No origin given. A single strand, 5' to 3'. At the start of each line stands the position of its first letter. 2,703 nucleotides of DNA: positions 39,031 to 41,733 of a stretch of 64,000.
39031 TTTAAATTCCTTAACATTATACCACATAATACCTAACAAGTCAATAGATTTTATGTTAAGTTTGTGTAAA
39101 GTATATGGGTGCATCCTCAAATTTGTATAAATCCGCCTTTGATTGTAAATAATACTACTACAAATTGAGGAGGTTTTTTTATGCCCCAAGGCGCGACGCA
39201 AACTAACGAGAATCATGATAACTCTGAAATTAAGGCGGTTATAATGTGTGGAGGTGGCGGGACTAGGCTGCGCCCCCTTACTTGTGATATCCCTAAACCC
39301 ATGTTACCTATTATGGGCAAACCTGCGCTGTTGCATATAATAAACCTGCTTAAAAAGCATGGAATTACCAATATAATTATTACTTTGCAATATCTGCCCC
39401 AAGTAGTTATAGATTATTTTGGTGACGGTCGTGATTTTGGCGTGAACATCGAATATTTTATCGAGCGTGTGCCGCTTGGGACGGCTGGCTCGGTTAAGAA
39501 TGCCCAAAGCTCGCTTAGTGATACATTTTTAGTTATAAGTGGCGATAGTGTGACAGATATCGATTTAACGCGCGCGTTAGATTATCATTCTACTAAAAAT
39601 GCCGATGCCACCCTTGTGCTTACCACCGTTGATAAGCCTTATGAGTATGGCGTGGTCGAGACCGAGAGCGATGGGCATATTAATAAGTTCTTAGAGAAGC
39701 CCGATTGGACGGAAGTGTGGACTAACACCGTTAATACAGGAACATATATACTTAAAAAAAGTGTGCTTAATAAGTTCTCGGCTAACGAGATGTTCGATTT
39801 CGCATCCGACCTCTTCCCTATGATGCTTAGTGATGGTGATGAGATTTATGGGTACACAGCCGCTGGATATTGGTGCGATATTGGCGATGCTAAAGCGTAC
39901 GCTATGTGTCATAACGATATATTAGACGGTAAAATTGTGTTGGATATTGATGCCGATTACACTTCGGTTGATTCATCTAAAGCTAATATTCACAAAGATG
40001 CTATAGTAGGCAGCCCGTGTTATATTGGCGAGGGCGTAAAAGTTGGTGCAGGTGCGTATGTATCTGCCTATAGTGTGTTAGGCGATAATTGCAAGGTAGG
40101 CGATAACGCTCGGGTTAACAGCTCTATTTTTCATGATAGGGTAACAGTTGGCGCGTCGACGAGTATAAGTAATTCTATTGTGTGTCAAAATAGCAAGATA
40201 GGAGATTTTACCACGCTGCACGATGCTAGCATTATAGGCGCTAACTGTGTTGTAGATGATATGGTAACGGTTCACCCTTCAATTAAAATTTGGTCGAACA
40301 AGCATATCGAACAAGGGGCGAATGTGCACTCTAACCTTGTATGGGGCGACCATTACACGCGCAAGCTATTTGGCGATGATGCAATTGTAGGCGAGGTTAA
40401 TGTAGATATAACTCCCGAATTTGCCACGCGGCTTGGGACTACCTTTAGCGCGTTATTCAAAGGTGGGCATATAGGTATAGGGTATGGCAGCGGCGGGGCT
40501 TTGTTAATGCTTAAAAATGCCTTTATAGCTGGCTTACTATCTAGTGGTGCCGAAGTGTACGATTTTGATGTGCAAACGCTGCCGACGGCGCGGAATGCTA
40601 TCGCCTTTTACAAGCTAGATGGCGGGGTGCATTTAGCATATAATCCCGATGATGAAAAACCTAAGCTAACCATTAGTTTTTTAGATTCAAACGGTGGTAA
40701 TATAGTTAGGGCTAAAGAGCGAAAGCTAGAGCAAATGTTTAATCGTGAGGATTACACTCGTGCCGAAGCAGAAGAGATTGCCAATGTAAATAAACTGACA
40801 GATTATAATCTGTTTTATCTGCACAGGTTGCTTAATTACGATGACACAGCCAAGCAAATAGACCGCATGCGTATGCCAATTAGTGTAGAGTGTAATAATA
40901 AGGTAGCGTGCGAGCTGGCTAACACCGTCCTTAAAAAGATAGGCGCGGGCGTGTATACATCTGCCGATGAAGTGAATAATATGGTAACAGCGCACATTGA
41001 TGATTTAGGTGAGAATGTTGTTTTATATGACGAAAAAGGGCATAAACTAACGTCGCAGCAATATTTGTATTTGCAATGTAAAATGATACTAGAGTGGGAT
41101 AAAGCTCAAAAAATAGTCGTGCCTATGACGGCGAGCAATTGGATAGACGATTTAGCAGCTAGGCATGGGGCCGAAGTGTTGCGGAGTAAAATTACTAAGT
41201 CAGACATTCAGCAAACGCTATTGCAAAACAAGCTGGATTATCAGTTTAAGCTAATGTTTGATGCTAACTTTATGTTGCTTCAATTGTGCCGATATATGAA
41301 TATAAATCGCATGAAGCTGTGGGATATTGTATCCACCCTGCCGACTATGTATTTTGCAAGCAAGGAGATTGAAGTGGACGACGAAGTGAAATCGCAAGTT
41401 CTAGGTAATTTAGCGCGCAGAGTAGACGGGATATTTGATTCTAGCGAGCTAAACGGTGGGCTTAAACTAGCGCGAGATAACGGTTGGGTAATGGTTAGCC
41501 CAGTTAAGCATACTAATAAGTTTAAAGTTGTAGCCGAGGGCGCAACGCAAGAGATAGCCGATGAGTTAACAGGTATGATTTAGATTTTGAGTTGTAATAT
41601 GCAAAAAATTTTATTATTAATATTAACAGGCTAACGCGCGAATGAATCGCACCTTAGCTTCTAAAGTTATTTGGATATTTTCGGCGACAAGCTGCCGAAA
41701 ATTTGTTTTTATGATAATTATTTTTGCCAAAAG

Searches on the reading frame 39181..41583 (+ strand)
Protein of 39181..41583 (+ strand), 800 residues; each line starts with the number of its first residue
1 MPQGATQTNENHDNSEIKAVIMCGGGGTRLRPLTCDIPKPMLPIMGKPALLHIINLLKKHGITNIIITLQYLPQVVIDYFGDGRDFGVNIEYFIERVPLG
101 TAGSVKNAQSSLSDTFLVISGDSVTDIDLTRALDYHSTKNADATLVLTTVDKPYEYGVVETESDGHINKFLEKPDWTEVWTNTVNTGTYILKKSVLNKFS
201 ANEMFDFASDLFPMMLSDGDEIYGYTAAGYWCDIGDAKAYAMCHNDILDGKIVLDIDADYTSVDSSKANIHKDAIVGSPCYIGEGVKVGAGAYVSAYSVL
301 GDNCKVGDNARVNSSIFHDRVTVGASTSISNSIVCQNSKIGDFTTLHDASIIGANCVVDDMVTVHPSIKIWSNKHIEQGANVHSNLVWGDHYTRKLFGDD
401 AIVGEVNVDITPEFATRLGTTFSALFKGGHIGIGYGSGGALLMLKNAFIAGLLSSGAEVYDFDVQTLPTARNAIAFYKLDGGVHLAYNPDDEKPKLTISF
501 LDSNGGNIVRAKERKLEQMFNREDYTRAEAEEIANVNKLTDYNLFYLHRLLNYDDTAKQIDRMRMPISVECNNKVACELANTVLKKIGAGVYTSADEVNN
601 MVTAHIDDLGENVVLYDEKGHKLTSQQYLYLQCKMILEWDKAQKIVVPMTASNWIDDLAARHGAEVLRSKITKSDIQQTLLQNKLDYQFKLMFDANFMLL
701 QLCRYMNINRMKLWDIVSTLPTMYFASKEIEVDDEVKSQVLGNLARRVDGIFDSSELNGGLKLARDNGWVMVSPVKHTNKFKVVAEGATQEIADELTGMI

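Call 12: search_protein_families(library=pfam, proteins=[window:39181-41583:+])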
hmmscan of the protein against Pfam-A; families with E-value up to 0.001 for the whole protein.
window:39181-41583:+ (800 aa): 6 families
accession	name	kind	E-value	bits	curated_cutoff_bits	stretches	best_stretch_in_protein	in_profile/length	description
PF00483.29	NTP_transferase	-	2.3e-52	178.5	21.2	1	18-248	1-243/245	Nucleotidyl transferase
PF25084.1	LbH_EIF2B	-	4.3e-19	68.9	54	1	266-364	8-105/105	EIF2B subunit epsilon LbH domain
PF02878.22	PGM_PMM_I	-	2.6e-15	56.8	22.5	1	394-525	1-136/138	Phosphoglucomutase/phosphomannomutase, alpha/beta/alpha domain I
PF00132.30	Hexapep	-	3e-11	42.9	27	2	280-313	2-35/36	Bacterial transferase hexapeptide (six repeats)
PF12804.13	NTP_transf_3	-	2.9e-07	31.2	27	1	19-155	1-129/160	MobA-like NTP transferase domain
PF24894.1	Hexapep_GlmU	-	5.3e-05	23.7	23.3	1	282-342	21-79/104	GlmU-like, C-terminal hexapeptide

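Call 24: find_homologous_proteins(query=window:39181-41583:+, max_evalue=1e-50)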
Query window:39181-41583:+ (800 aa): 5846 proteins with E <= 1e-50 among 8000 candidates; the best 120 are listed.
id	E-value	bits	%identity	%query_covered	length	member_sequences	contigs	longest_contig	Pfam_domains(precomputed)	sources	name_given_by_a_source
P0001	0.0e+0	1733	100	95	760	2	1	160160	PF02878.23,PF00483.30,PF00132.31,PF25087.2,PF25084.2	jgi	jgi:mannose-1-phosphate guanylyltransferase/phosphomannomutase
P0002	3.8e-238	811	47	98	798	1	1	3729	PF02878.23,PF00483.30,PF00132.31,PF25087.2,PF25084.2,PF24894.2,PF12804.14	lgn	-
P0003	8.3e-237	807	47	97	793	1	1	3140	PF02878.23,PF00483.30,PF00132.31,PF25087.2,PF25084.2,PF24894.2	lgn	-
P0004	7.7e-235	800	46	98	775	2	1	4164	PF02878.23,PF00483.30,PF00132.31,PF25087.2,PF25247.2,PF25084.2,PF12804.14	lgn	-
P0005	4.2e-230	784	47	98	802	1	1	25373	PF02878.23,PF00483.30,PF00132.31,PF25087.2,PF25084.2,PF24894.2,PF12804.14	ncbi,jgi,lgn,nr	ncbi:MAG: NTP transferase domain-containing protein [Clostridiales bacterium]|jgi:mannose-1-phosphat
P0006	6.0e-219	748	46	98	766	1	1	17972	PF02878.23,PF00483.30,PF00132.31,PF25087.2,PF25084.2,PF24894.2,PF12804.14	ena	-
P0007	9.4e-213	727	44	97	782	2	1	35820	PF02878.23,PF00483.30,PF00132.31,PF25087.2,PF25247.2,PF25084.2,PF24894.2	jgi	-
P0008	1.9e-212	726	42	97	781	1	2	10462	PF02878.23,PF00483.30,PF00132.31,PF25087.2,PF25084.2,PF24894.2,PF12804.14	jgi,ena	-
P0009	1.0e-211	724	42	97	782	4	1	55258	PF02878.23,PF00483.30,PF00132.31,PF25087.2,PF25084.2,PF24894.2,PF02880.23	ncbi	-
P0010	1.4e-210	720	43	98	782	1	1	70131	PF02878.23,PF00483.30,PF00132.31,PF25087.2,PF25084.2,PF24894.2,PF02880.23,PF12804.14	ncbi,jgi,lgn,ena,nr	ncbi:MAG: sugar phosphate nucleotidyltransferase [Firmicutes bacterium]|nr:sugar phosphate nucleotid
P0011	1.0e-207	710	44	98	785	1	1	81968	PF02878.23,PF00483.30,PF00132.31,PF25087.2,PF25084.2,PF24894.2,PF12804.14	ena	-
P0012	2.7e-206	706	42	98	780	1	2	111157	PF02878.23,PF00483.30,PF00132.31,PF25087.2,PF25247.2,PF25084.2,PF24894.2,PF02880.23,PF12804.14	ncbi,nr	ncbi:MAG: D-glycero-alpha-D-manno-heptose 1-phosphate guanylyltransferase [Firmicutes bacterium ADur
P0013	5.9e-205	701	41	98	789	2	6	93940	PF02878.23,PF00483.30,PF00132.31,PF25087.2,PF25084.2,PF24894.2,PF12804.14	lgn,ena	-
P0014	6.5e-205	701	42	98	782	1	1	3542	PF02878.23,PF00483.30,PF00132.31,PF25087.2,PF25084.2,PF24894.2,PF12804.14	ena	-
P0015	1.2e-202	694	42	98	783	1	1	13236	PF02878.23,PF00483.30,PF00132.31,PF25087.2,PF25084.2,PF24894.2,PF02880.23,PF12804.14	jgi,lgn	jgi:mannose-1-phosphate guanylyltransferase/phosphomannomutase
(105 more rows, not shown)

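Call 25: find_encoding_contigs(protein=P0001, flank=10000, max_places=10)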
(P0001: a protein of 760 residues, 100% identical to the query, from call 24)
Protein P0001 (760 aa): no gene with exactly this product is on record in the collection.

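Call 45: find_encoding_contigs(protein=P0005, flank=10000, max_places=3)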
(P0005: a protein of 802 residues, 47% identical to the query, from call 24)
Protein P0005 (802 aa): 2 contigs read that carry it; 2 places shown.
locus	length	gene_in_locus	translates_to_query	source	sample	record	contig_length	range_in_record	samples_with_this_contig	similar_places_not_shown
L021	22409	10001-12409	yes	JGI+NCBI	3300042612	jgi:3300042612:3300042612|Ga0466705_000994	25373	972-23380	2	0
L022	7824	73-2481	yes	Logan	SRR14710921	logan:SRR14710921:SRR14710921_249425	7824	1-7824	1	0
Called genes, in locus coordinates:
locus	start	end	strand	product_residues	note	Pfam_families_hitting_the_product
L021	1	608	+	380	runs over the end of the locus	-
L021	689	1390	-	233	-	-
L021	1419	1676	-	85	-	-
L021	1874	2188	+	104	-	PF12844:HTH_19, PF13560:HTH_31, PF01381:HTH_3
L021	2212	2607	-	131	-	-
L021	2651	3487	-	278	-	-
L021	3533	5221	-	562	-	PF01928:CYTH, PF13521:AAA_28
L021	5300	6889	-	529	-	-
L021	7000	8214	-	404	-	PF03442:CBM_X2, PF00395:SLH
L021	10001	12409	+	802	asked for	PF00483:NTP_transferase, PF12804:NTP_transf_3, PF00132:Hexapep (faint), PF24894:Hexapep_GlmU (weak), PF25084:LbH_EIF2B, PF25087:GMPPB_C, PF02878:PGM_PMM_I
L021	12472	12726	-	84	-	-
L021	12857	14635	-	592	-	PF00753:Lactamase_B, PF12706:Lactamase_B_2, PF23023:Anti-Pycsar_Apyc1 (weak), PF22505:RNase_J_b_CASP, PF07521:RMMBL, PF17770:RNase_J_C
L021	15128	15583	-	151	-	-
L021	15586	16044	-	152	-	-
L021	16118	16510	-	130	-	PF00575:S1, PF23459:S1_RRP5 (weak)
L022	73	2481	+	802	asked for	PF00483:NTP_transferase, PF12804:NTP_transf_3, PF00132:Hexapep (faint), PF24894:Hexapep_GlmU (weak), PF25084:LbH_EIF2B, PF25087:GMPPB_C, PF02878:PGM_PMM_I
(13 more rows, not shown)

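Call 46: find_encoding_contigs(protein=P0002, flank=10000, max_places=3)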
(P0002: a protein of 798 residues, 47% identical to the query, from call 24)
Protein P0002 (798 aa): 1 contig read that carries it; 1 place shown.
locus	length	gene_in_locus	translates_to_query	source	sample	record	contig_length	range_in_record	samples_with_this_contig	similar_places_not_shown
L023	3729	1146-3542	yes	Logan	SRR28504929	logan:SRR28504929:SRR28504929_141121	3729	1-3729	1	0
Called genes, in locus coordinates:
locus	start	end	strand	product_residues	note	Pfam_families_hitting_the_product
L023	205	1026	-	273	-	PF01209:Ubie_methyltran, PF13489:Methyltransf_23, PF07021:MetW, PF13847:Methyltransf_31, PF08241:Methyltransf_11, PF08242:Methyltransf_12, PF13649:Methyltransf_25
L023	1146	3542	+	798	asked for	PF00483:NTP_transferase, PF12804:NTP_transf_3 (weak), PF25084:LbH_EIF2B, PF24894:Hexapep_GlmU (weak), PF25084:LbH_EIF2B, PF25087:GMPPB_C, PF00132:Hexapep (weak), PF02878:PGM_PMM_I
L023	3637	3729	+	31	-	?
